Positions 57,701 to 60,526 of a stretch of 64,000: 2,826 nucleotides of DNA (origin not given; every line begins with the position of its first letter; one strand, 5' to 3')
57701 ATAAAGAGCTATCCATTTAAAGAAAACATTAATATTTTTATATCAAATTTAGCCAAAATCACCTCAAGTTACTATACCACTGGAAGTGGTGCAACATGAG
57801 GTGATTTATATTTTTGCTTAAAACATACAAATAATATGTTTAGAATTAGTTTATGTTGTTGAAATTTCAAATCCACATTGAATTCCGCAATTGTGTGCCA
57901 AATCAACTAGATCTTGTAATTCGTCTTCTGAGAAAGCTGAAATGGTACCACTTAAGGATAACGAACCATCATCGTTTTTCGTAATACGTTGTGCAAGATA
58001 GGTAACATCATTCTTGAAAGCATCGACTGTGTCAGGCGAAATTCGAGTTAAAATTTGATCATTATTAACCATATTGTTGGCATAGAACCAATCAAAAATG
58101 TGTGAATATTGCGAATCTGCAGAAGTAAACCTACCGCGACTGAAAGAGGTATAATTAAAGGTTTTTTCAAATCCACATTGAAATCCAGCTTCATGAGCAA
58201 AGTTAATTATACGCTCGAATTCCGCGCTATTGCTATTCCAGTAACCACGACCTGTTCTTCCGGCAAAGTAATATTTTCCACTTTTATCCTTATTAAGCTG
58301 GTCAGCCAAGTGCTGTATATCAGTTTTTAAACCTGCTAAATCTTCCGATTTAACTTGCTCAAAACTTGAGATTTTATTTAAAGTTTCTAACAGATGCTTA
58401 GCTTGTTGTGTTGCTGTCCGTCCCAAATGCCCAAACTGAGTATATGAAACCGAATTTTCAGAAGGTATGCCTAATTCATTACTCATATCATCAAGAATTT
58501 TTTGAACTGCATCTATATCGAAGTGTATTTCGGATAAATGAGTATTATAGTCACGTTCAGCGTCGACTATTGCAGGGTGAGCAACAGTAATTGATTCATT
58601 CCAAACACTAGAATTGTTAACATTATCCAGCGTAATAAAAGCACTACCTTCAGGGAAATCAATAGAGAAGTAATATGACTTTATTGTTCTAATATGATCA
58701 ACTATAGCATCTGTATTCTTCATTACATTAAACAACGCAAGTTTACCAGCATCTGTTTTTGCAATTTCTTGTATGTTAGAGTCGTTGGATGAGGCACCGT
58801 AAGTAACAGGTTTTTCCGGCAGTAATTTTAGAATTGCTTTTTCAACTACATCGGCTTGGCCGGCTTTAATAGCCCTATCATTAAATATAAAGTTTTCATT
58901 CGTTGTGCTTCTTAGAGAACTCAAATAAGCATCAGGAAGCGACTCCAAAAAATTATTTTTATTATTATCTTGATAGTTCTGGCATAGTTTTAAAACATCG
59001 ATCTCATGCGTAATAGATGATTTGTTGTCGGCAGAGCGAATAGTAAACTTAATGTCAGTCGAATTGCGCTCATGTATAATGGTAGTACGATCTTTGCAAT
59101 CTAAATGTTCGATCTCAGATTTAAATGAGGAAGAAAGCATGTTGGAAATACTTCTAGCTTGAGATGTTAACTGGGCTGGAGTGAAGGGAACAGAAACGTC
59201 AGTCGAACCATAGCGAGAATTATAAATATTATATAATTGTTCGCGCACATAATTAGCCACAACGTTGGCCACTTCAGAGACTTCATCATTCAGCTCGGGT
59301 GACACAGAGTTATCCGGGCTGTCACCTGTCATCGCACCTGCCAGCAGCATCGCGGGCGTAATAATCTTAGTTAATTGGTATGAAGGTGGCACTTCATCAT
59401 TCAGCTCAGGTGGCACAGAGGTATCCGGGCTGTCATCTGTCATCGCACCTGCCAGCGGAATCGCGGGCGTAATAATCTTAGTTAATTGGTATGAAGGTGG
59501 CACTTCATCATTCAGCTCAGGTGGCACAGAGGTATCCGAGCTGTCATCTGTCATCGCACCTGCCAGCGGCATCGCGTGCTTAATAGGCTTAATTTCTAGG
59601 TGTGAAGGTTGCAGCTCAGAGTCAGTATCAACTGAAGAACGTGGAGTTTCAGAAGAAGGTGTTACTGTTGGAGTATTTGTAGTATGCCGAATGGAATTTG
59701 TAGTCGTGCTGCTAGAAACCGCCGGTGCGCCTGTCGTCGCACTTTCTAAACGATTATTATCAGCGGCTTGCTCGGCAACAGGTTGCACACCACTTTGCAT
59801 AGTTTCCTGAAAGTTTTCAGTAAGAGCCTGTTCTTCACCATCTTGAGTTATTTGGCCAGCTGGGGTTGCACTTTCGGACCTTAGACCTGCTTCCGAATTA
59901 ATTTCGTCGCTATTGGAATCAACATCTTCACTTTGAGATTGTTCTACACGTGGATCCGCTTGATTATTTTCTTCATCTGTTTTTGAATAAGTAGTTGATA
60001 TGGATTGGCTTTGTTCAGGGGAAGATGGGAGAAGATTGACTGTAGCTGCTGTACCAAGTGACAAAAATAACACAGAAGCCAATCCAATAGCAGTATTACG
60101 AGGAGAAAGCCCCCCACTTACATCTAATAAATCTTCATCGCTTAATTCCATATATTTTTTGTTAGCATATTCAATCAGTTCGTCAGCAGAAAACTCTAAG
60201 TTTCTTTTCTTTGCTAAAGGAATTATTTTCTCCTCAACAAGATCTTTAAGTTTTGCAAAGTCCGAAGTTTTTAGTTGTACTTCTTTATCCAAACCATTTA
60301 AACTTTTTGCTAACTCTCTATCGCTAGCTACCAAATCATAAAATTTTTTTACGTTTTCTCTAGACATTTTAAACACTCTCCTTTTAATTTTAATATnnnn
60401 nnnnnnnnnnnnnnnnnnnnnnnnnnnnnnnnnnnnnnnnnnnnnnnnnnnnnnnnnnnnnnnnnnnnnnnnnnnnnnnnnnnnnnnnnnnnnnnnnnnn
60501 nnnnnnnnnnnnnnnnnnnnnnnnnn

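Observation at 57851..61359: Operon of two paralogous large proteins carrying a Nif11-type double-glycine leader normally found on short RiPP/bacteriocin precursors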

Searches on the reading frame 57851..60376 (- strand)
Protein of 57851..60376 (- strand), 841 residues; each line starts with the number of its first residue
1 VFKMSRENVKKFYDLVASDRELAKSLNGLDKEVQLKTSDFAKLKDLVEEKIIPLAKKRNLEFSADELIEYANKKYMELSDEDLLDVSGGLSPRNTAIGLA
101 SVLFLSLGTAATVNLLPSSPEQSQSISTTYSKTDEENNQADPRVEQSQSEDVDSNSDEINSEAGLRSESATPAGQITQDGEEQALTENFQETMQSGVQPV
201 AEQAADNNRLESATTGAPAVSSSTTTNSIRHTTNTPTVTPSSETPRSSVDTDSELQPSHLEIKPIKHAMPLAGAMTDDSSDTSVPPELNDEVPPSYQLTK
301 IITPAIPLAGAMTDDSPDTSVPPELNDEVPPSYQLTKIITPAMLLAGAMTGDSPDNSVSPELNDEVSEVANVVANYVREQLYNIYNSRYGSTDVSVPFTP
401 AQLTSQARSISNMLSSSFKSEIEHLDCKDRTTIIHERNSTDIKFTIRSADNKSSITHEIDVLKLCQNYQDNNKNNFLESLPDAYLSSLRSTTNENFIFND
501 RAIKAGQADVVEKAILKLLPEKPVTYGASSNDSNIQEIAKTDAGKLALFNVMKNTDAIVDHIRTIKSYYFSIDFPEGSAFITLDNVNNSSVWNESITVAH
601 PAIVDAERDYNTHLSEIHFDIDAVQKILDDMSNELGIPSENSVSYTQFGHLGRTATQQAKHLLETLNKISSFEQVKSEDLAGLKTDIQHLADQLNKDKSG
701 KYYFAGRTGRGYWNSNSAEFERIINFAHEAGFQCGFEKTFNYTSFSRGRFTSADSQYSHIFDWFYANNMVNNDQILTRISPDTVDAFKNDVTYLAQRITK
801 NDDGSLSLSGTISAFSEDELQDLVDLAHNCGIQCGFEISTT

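Call 3: search_protein_families(library=pfam, proteins=[window:57851-60376:-], max_evalue=1)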
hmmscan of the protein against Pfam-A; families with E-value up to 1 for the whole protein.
window:57851-60376:- (841 aa): 4 families
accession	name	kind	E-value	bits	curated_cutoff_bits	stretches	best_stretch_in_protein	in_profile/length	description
PF07862.16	Nif11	-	2.7e-06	28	23.8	1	4-67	1-48/48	Nif11 domain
PF13690.11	CheX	-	0.012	16.1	27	1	342-397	24-70/94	Chemotaxis phosphatase CheX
PF23356.2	TPR_PEP5_VPS11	-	0.026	14.2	27.5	1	456-560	158-258/354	PEP5/VPS11 Clathrin repeat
PF05432.16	BSP_II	-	0.86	9.7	25.1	0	120-234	120-242/299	Bone sialoprotein II (BSP-II)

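Call 4: search_protein_families(library=ncbifam, proteins=[window:57851-60376:-], max_evalue=1)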
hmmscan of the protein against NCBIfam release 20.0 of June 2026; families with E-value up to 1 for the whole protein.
window:57851-60376:- (841 aa): 2 families
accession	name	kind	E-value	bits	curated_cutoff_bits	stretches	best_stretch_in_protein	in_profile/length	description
TIGR03798.1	leader_Nif11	subfamily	1.8e-06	28.1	32.3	1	48-89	29-68/68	Nif11-like leader peptide family RiPP precursor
TIGR03949.1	bact_IIb_cerein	subfamily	0.0035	17.1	21.5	1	77-102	3-24/45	class IIb bacteriocin, lactobin A/cerein 7B family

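Call 8: find_homologous_proteins(query=window:57851-60367:-)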
Query window:57851-60367:- (838 aa): 13 proteins with E <= 0.001 among 8000 candidates.
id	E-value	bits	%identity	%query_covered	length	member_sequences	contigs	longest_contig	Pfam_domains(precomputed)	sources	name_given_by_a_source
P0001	0.0e+0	1462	81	100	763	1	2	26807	PF07862.17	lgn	-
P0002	0.0e+0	1461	80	100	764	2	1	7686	PF07862.17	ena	-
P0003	0.0e+0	1140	72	61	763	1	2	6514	PF07862.17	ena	-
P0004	0.0e+0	1108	100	60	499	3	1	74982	-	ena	-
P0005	8.2e-95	337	72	20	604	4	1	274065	PF07862.17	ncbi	-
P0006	6.4e-93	331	83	16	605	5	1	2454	PF07862.17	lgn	-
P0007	3.4e-57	213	47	23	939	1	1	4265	PF07862.17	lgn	-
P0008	7.9e-56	208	49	23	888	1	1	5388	PF07862.17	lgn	-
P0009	8.0e-42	162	55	18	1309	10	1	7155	PF07862.17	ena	-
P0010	2.7e-37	147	52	16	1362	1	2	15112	-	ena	-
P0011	1.5e-34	138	53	16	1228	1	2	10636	PF07862.17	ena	-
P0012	1.8e-34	138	55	16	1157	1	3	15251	PF07862.17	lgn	-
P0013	1.7e-31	128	58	13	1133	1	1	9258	PF07862.17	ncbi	-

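Call 10: find_encoding_contigs(protein=P0005, flank=10000, max_places=4)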
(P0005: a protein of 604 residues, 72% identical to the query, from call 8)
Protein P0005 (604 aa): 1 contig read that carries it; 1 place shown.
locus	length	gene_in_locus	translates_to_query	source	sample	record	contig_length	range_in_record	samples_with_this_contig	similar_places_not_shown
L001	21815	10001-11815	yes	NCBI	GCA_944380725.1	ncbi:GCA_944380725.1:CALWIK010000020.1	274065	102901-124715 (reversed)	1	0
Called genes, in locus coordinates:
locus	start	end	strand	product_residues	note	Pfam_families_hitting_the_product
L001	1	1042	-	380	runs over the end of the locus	PF00226:DnaJ, PF01556:DnaJ_C, PF27659:CHP02642 (faint), PF00684:DnaJ_CXXCXGXG, PF27439:DnaJ_C_2 (weak)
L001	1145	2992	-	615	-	PF00012:HSP70, PF06723:MreB_Mbl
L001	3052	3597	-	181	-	PF01025:GrpE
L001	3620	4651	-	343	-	PF01628:HrcA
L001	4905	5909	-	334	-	PF00308:Bac_DnaA, PF01695:IstB_IS21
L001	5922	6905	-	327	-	PF07261:DnaB_2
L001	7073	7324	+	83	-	PF12637:TSCPD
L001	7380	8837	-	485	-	-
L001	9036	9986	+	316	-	-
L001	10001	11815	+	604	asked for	PF07862:Nif11 (weak)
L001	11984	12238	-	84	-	PF00375:SDF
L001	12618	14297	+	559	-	-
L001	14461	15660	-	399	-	PF00375:SDF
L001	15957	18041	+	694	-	PF01368:DHH, PF02272:DHHA1, PF17768:RecJ_OB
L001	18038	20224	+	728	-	PF13328:HD_4, PF01966:HD, PF04607:RelA_SpoT, PF02824:TGS, PF19296:RelA_AH, PF28438:RelA_RIS, PF13291:ACT_4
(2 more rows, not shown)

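Call 11: find_encoding_contigs(protein=P0013, flank=10000, max_places=4)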
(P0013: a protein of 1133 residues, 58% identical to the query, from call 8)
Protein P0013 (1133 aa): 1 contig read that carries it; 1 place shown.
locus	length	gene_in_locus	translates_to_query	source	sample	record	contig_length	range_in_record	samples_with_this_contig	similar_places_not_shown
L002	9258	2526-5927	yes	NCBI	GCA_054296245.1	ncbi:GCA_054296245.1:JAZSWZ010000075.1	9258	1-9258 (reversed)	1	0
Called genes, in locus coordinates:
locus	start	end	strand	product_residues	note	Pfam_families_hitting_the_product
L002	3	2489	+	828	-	?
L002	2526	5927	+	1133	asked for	PF07862:Nif11 (weak)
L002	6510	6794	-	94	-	PF13384:HTH_23 (weak)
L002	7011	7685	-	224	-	-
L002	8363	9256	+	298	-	?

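Call 23: find_encoding_contigs(protein=P0010, flank=10000, max_places=3)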
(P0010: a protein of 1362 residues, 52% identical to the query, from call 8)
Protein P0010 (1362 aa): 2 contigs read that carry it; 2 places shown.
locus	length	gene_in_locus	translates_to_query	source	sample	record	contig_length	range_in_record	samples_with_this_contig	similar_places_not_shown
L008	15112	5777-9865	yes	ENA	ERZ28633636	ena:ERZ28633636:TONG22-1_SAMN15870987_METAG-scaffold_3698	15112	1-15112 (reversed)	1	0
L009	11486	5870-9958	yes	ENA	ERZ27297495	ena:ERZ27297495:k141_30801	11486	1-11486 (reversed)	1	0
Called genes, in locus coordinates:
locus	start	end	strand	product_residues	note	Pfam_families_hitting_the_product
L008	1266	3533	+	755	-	PF07862:Nif11 (faint)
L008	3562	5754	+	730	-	-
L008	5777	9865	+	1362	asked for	-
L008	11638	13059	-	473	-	PF00089:Trypsin, PF13365:Trypsin_2, PF00595:PDZ (weak), PF13180:PDZ_2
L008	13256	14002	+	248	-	-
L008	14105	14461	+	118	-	PF03862:SpoVAC_SpoVAEB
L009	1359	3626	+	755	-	PF07862:Nif11 (faint)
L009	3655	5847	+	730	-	-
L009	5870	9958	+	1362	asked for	-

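Call 24: find_encoding_contigs(protein=P0012, flank=10000, max_places=3)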
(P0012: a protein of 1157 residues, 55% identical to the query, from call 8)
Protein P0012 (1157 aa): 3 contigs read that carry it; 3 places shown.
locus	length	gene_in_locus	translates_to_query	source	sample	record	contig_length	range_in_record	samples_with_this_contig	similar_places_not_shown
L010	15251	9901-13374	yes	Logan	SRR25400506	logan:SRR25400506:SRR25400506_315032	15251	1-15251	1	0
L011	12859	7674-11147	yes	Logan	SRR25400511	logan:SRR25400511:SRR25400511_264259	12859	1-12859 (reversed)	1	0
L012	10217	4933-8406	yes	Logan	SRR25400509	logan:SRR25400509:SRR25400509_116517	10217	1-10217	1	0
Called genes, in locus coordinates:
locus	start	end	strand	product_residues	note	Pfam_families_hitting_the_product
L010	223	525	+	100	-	-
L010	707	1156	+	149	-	PF00075:RNase_H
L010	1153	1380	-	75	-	PF11213:DUF3006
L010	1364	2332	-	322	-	PF00753:Lactamase_B, PF23023:Anti-Pycsar_Apyc1, PF12706:Lactamase_B_2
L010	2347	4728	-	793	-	PF17854:FtsK_alpha, PF01580:FtsK_SpoIIIE, PF09397:FtsK_gamma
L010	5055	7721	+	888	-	PF07862:Nif11 (weak)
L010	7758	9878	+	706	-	-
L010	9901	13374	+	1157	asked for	PF07862:Nif11 (weak)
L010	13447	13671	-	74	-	-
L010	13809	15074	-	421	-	-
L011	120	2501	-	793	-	PF17854:FtsK_alpha, PF01580:FtsK_SpoIIIE, PF09397:FtsK_gamma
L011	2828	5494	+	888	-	PF07862:Nif11 (weak)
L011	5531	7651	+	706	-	-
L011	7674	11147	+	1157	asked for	PF07862:Nif11 (weak)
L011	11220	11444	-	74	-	-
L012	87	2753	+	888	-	PF07862:Nif11 (weak)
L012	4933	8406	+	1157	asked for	PF07862:Nif11 (weak)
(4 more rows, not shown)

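Call 41: search_protein_families(library=pfam, alignment_id=A2, max_evalue=0.0001)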
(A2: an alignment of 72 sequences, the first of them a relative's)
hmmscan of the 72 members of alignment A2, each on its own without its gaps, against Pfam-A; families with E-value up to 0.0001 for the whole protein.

A. member 1, P0001 (763 aa): 1 family
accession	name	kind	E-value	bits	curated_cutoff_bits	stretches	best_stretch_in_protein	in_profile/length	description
PF07862.16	Nif11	-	1.7e-06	28.7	23.8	0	1-64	1-48/48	Nif11 domain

B. families by the number of members that match (of 72 scanned): 9 families
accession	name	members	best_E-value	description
PF07862.16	Nif11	46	5.5e-10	Nif11 domain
PF03747.19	ADP_ribosyl_GH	2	9.7e-50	ADP-ribosylglycohydrolase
PF01841.26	Transglut_core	1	4.4e-10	Transglutaminase-like superfamily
PF08614.16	ATG16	1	1.2e-07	Autophagy protein 16 (ATG16)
PF00038.26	Filament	1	3.8e-07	Intermediate filament protein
PF07926.17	TPR_MLP1_2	1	4.3e-06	TPR/MLP1/MLP2-like protein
PF04473.18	DUF553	1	9.4e-06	Transglutaminase-like domain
PF04397.21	LytTR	1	7.6e-05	LytTr DNA-binding domain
PF00261.25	Tropomyosin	1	8e-05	Tropomyosin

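Call 97: search_solved_structures(query=window:57851-60007:-, max_evalue=1)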
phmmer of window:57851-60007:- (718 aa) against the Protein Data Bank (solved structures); distinct sequences matched with E-value up to 1: 3.
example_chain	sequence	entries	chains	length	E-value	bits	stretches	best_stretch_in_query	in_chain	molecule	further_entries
9llw_A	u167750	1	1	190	0.63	12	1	358-431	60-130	Isopeptide-forming domain-containing fimbrial protein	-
9lks_A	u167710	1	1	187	0.67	11.9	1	365-431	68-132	Isopeptide-forming domain-containing fimbrial protein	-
1uvx_A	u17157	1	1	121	0.92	11.5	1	482-519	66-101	GLOBIN LI637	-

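Call 98: search_protein_families(library=padloc, proteins=[window:57851-60367:-], max_evalue=0.01)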
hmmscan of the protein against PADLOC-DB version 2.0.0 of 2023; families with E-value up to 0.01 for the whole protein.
window:57851-60367:- (838 aa): 0 families

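Call 106: search_protein_families(library=pfam, proteins=[L008:13256-14002:+, L010:13809-15074:-], max_evalue=0.01)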
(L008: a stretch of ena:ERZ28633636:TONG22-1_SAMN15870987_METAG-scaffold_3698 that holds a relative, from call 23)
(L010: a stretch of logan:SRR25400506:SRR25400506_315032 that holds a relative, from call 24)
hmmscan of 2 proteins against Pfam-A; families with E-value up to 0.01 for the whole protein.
L008:13256-14002:+ (248 aa): 4 families
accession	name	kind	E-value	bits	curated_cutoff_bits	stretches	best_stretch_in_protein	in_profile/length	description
PF07739.18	TipAS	-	2.7e-36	125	23.8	1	127-240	1-116/117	TipAS antibiotic-recognition domain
PF13411.12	MerR_1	-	2.7e-18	66.3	21.6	1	3-69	2-67/69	MerR HTH family regulatory protein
PF00376.29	MerR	-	5.5e-15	55.3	28.2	1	3-40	1-38/38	MerR family regulatory protein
PF09278.17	MerR-DNA-bind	-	0.0016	19.4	25.4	0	45-96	1-58/65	MerR, DNA binding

L010:13809-15074:- (421 aa): 1 family
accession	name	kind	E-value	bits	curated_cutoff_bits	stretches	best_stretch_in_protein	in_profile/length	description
PF23545.1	Zn_ribbon_HMPTM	-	0.0033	17.4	27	0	198-217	6-25/45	HMPTM N-terminal zinc ribbon domain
